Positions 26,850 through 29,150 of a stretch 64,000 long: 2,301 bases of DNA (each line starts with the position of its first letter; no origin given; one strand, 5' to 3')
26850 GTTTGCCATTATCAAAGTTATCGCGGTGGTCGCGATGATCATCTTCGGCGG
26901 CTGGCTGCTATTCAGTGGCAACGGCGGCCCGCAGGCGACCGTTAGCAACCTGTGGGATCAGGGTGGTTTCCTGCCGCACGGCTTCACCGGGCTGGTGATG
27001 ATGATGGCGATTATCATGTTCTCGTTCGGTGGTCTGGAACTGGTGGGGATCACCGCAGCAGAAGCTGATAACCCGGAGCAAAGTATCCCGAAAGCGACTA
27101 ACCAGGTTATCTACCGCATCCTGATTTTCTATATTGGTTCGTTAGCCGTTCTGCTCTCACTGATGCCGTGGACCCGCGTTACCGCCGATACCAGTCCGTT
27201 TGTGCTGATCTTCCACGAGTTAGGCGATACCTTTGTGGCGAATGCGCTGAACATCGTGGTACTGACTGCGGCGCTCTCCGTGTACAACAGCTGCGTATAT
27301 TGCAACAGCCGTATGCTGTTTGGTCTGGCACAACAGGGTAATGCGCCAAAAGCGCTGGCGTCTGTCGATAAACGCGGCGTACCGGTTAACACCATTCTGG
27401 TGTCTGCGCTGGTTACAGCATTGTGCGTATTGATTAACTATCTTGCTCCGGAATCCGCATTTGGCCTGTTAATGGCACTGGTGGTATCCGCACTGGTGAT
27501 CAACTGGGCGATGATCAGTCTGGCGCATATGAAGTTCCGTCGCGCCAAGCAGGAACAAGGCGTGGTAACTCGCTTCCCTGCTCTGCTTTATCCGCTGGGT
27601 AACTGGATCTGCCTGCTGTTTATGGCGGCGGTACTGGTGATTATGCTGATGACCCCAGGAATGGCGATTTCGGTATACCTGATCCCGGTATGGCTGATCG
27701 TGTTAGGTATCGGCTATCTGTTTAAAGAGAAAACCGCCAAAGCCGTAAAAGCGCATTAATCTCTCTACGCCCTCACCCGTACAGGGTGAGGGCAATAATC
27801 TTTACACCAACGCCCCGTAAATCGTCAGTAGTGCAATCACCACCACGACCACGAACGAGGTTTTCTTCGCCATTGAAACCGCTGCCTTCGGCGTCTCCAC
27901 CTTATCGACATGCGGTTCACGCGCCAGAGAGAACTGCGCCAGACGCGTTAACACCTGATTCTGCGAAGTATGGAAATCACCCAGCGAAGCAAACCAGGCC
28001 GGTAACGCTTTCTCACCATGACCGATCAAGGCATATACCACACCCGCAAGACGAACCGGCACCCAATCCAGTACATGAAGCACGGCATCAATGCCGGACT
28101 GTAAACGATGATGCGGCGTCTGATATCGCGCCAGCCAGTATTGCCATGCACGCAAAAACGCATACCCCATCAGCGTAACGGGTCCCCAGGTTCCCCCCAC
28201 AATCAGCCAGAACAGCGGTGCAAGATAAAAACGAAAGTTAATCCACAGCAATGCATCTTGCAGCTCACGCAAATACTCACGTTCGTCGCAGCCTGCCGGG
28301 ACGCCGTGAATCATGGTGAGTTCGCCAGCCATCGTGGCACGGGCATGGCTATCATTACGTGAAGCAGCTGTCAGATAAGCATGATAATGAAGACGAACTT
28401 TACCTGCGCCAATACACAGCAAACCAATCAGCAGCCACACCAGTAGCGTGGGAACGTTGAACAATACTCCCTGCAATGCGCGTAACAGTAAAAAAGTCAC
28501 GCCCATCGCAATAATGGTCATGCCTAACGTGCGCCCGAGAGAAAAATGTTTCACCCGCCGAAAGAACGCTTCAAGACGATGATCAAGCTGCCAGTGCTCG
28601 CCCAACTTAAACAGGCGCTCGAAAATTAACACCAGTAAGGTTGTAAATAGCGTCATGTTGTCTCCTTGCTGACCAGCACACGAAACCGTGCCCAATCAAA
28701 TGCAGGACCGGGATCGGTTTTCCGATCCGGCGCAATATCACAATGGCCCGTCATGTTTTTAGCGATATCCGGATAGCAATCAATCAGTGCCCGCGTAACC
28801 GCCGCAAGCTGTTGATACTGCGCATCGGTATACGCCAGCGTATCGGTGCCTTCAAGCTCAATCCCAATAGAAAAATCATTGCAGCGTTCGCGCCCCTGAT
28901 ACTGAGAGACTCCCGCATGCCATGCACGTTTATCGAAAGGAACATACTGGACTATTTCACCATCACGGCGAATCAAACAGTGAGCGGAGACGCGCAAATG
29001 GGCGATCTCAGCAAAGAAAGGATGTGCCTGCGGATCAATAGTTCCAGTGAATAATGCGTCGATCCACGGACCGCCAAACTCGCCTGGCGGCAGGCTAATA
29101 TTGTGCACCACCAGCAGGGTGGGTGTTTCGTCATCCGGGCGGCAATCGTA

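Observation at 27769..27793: Convergent gene pairs share single compact hairpins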

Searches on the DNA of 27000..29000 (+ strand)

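Call 5: search_dna_similar(query=window:27000-29000:+, collection=ecoli_genomes, mode=near, max_rows=8)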
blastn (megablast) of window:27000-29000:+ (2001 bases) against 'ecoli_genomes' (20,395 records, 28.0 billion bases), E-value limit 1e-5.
Records with a match: 5425; places in all: 5479; records where one place covers at least 80% of the query: 5370.
Genomes with a match: 5425 of 5426; with a place that covers at least 80% of the query: 5370. Places per genome that has any: lowest 1, median 1, highest 2. On chromosomes: 5476 places; on plasmids: 3.
Best place of each record, by identity: >=99% 445; 95-99% 4967; 90-95% 13.
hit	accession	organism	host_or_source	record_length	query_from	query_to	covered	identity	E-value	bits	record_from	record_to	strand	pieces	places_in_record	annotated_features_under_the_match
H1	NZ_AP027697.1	Escherichia coli strain PSS-12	Homo sapiens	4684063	1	2001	100%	100.0%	0e+0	3696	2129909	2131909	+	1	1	ampE: beta-lactamase regulator AmpE | aroP: aromatic amino acid transporter AroP | ampD: 1,6-anhydro-N-acetylmuramyl-L-alanine amidase AmpD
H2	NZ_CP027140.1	Escherichia coli strain AR_0369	missing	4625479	1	2001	100%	100.0%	0e+0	3690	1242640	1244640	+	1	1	ampE: beta-lactamase regulator AmpE | aroP: aromatic amino acid transporter AroP | ampD: 1,6-anhydro-N-acetylmuramyl-L-alanine amidase AmpD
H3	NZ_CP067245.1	Escherichia coli strain OW1E2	surface water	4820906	1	2001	100%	100.0%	0e+0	3690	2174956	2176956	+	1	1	ampE: beta-lactamase regulator AmpE | aroP: aromatic amino acid transporter AroP | ampD: 1,6-anhydro-N-acetylmuramyl-L-alanine amidase AmpD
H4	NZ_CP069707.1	Escherichia coli strain E41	pig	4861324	1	2001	100%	100.0%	0e+0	3690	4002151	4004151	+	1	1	ampE: beta-lactamase regulator AmpE | aroP: aromatic amino acid transporter AroP | ampD: 1,6-anhydro-N-acetylmuramyl-L-alanine amidase AmpD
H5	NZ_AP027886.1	Escherichia coli strain 2018-05-5CC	Homo sapiens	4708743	1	2001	100%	100.0%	0e+0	3690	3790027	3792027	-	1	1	ampE: beta-lactamase regulator AmpE | aroP: aromatic amino acid transporter AroP | ampD: 1,6-anhydro-N-acetylmuramyl-L-alanine amidase AmpD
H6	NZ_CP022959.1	Escherichia coli ATCC 8739 strain ATCC 8739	stepwise adaptation to AgNO3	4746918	1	2001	100%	99.9%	0e+0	3685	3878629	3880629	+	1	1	ampE: beta-lactamase regulator AmpE | aroP: aromatic amino acid transporter AroP | ampD: 1,6-anhydro-N-acetylmuramyl-L-alanine amidase AmpD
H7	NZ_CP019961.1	Escherichia coli strain HKUOPY1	Ailuropoda melanoleuca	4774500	1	2001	100%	99.9%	0e+0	3685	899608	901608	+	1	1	ampE: beta-lactamase regulator AmpE | aroP: aromatic amino acid transporter AroP | ampD: 1,6-anhydro-N-acetylmuramyl-L-alanine amidase AmpD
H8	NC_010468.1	Escherichia coli ATCC 8739 strain ATCC 8739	-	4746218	1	2001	100%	99.9%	0e+0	3685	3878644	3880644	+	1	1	ampE: beta-lactamase regulator AmpE | aroP: aromatic amino acid transporter AroP | ampD: 1,6-anhydro-N-acetylmuramyl-L-alanine amidase AmpD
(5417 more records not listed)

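Call 64: search_dna_similar(query=window:27735-27830:+, collection=ecoli_genomes, mode=distant, rows=spread, max_rows=12)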
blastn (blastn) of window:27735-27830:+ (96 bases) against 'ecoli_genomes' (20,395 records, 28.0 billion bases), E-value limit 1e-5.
Records with a match: 5424; places in all: 5425; records where one place covers at least 80% of the query: 5370.
Genomes with a match: 5424 of 5426; with a place that covers at least 80% of the query: 5370. Places per genome that has any: lowest 1, median 1, highest 2. On chromosomes: 5422 places; on plasmids: 3.
Best place of each record, by identity: >=99% 3318; 95-99% 2100; 80-90% 6.
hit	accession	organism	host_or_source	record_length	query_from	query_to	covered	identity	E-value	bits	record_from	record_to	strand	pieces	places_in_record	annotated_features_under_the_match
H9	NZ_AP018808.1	Escherichia coli strain E2865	Bos taurus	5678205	1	96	100%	100.0%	6e-41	174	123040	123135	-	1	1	ampE: beta-lactamase regulator AmpE | aroP: aromatic amino acid transporter AroP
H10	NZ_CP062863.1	Escherichia coli strain Res13-Lact-PEB14-36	Sus scrofa domesticus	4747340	1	96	100%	100.0%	6e-41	174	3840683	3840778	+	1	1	ampE: beta-lactamase regulator AmpE | aroP: aromatic amino acid transporter AroP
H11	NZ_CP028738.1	Escherichia coli strain A38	Petrogale lateralis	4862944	1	96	100%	100.0%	6e-41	174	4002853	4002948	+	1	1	ampE: beta-lactamase regulator AmpE | aroP: aromatic amino acid transporter AroP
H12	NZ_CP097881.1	Escherichia coli str. K-12 substr. MG1655 strain K-12 ...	not applicable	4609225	1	96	100%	100.0%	6e-41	174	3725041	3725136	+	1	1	ampE: beta-lactamase regulator AmpE | aroP: aromatic amino acid transporter AroP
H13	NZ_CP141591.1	Escherichia coli strain W24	calf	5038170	1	96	100%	100.0%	6e-41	174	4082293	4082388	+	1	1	ampE: beta-lactamase regulator AmpE | aroP: aromatic amino acid transporter AroP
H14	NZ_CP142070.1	Escherichia coli strain GN4143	Homo sapiens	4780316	1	96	100%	100.0%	6e-41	174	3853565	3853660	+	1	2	aroP: aromatic amino acid transporter AroP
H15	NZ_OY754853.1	Escherichia coli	-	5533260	1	96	100%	100.0%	6e-41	174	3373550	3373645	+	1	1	ampE: beta-lactamase regulator AmpE | aroP: aromatic amino acid transporter AroP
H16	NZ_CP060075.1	Escherichia coli strain G3/10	Homo sapiens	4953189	1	96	100%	99.0%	2e-39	169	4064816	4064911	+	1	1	ampE: beta-lactamase regulator AmpE | aroP: aromatic amino acid transporter AroP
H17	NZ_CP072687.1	Escherichia coli strain YP3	Canis lupus familiaris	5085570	1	96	100%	99.0%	2e-39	169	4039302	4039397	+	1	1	ampE: beta-lactamase regulator AmpE | aroP: aromatic amino acid transporter AroP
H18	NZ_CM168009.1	Escherichia coli strain PEC403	Sus scrofa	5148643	1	96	100%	99.0%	2e-39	169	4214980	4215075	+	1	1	ampE: beta-lactamase regulator AmpE | aroP: aromatic amino acid transporter AroP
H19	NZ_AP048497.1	Escherichia coli strain NA3664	Homo sapiens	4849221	1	96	100%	99.0%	2e-39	169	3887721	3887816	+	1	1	ampE: beta-lactamase regulator AmpE | aroP: aromatic amino acid transporter AroP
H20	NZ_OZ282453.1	Escherichia coli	restricted access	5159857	1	58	60%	98.3%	1e-18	101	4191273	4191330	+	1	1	aroP: aromatic amino acid transporter AroP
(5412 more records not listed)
